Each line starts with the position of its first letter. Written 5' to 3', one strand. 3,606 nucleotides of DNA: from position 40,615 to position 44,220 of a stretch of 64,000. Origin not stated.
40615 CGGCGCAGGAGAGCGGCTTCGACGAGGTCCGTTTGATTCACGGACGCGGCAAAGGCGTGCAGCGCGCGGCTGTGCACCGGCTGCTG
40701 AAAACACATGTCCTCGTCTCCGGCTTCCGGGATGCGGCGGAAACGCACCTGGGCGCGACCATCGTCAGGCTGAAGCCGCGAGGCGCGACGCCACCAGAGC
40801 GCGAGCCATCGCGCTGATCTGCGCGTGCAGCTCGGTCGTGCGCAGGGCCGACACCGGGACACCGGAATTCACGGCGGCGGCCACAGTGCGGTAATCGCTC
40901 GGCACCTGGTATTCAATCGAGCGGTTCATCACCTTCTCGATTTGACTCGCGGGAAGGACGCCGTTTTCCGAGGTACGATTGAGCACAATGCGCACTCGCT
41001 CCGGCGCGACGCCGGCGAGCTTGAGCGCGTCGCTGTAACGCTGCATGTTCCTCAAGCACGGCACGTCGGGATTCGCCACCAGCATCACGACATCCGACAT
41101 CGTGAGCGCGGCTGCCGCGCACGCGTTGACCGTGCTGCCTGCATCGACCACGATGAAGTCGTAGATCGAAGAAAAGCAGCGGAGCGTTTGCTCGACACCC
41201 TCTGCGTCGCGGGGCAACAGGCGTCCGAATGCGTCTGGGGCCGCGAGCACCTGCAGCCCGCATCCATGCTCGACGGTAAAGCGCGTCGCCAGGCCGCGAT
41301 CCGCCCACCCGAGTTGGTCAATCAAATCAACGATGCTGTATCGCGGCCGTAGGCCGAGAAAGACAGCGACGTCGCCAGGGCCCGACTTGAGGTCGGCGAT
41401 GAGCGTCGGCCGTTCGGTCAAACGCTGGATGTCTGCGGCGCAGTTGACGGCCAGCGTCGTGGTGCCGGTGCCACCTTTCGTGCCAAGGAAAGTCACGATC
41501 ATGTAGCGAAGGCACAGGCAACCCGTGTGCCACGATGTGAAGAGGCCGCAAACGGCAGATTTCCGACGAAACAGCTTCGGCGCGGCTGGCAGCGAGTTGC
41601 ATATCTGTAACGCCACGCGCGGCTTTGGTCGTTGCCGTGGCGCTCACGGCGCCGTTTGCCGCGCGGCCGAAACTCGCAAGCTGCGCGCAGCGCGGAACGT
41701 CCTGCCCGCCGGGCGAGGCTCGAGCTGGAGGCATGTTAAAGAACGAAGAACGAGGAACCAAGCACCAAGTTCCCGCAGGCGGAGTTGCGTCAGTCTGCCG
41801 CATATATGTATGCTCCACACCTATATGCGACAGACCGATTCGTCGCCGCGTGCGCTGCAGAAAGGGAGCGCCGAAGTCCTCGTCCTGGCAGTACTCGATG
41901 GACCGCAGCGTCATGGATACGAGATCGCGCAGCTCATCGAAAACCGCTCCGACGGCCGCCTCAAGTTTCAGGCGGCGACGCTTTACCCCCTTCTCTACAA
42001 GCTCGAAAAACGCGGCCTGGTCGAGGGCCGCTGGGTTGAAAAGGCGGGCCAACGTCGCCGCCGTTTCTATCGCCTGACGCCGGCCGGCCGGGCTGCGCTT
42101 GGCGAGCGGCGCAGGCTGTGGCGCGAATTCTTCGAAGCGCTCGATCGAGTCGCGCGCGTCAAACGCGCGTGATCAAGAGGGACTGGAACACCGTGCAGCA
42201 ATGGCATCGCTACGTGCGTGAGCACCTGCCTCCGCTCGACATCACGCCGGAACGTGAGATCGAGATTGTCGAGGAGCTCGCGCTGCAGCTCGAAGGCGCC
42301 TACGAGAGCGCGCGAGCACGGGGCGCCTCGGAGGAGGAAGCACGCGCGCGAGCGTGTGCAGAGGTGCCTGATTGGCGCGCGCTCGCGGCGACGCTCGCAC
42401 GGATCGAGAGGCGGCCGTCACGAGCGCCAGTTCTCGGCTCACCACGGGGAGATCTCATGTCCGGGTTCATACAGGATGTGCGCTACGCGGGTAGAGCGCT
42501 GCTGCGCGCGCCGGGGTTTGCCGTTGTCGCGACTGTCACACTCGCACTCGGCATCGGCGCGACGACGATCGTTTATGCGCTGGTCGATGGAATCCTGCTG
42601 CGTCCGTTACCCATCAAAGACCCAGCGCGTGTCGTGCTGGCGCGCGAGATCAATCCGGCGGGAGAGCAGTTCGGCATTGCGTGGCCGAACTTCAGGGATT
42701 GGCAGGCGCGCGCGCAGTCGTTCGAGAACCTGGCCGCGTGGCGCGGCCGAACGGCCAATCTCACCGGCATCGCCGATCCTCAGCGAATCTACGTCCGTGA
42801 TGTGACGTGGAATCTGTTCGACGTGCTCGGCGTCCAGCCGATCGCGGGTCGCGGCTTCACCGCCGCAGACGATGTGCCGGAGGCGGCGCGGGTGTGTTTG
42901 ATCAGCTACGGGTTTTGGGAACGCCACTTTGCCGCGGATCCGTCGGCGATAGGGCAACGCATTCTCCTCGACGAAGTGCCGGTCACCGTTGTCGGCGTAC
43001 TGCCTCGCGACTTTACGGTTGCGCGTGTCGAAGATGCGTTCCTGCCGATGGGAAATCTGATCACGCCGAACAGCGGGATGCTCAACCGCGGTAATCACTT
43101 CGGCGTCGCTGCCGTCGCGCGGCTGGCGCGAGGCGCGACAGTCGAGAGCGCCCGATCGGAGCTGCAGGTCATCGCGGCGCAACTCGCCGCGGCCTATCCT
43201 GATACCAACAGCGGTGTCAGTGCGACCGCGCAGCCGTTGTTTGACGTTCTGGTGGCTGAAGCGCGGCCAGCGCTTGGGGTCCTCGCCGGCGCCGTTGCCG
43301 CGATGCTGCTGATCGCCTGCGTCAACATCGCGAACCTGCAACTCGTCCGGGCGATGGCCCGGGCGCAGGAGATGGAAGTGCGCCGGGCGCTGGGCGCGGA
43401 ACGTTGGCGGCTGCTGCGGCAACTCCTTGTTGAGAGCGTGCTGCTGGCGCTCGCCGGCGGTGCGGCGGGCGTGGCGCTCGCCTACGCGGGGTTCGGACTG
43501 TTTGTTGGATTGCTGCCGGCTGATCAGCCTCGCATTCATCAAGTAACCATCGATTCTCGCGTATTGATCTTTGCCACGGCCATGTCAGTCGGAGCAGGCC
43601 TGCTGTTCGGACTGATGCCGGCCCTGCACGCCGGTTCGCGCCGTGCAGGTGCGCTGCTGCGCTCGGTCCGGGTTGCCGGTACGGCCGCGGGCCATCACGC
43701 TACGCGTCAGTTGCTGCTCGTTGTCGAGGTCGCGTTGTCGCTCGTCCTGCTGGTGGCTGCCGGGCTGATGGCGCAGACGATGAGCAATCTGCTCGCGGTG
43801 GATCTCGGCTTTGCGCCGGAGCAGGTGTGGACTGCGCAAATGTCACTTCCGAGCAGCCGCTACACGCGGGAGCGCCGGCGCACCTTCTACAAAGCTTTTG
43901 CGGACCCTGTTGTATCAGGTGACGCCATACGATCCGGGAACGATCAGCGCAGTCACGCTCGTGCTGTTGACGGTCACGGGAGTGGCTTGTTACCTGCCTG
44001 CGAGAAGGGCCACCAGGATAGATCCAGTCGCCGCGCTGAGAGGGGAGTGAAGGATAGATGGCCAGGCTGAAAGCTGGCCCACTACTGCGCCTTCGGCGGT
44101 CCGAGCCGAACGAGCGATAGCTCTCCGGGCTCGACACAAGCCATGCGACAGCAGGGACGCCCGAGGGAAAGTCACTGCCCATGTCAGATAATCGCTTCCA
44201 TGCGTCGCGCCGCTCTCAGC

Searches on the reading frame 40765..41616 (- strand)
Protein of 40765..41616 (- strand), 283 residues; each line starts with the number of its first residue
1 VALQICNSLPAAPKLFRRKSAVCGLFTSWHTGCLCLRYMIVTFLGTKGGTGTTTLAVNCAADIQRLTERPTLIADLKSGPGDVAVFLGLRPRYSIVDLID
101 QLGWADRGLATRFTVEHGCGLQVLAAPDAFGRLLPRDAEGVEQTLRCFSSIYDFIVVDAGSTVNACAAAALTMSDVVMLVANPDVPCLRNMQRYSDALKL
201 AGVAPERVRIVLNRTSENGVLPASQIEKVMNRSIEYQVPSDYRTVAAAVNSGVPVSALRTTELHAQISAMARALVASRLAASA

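Call 12: search_protein_families(library=pfam, proteins=[window:40765-41616:-], max_evalue=0.001)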
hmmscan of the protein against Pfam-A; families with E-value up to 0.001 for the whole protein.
window:40765-41616:- (283 aa): 3 families
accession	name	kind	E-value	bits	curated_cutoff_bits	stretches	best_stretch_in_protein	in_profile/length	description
PF13614.12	AAA_31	-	5.1e-07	30.2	27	0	142-185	108-151/177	AAA domain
PF06564.18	CBP_BcsQ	-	3.4e-06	27.2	21.3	1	40-192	3-156/234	Cellulose biosynthesis protein BcsQ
PF01656.29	CbiA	-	0.00094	19.6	25.4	0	42-240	2-111/125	CobQ/CobB/MinD/ParA nucleotide binding domain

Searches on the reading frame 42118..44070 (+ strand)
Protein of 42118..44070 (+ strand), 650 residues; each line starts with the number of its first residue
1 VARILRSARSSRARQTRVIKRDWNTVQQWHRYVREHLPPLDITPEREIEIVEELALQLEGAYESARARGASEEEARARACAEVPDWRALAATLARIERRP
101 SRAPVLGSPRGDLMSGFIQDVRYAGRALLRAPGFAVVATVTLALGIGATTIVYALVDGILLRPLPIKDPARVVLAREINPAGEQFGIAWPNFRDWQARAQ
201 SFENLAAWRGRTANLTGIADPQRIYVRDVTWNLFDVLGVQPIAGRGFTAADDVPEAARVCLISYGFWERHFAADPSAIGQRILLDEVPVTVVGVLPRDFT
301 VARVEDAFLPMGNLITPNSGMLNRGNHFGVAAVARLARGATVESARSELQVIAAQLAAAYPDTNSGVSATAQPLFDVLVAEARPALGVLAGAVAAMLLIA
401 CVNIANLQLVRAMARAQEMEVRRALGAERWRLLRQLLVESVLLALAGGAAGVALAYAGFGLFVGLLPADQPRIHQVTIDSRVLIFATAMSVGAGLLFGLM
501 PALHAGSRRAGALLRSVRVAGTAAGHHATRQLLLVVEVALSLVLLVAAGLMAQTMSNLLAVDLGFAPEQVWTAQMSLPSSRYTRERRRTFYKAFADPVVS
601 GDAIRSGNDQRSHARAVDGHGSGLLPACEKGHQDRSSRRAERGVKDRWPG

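Call 7: search_protein_families(library=pfam, proteins=[window:42118-44070:+], max_evalue=0.01)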
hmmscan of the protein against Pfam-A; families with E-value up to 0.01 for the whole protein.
window:42118-44070:+ (650 aa): 2 families
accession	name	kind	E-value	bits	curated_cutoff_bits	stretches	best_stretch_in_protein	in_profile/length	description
PF12704.14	MacB_PCD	-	2.2e-22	80.8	27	1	137-350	3-205/207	MacB-like periplasmic core domain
PF02687.27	FtsX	-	8.9e-15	55.2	25.5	1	393-505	4-115/120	FtsX-like permease C-terminal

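Call 8: search_protein_families(library=padloc, proteins=[window:42118-44070:+], max_evalue=0.01)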
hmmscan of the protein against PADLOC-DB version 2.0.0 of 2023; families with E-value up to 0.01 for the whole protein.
window:42118-44070:+ (650 aa): 0 families
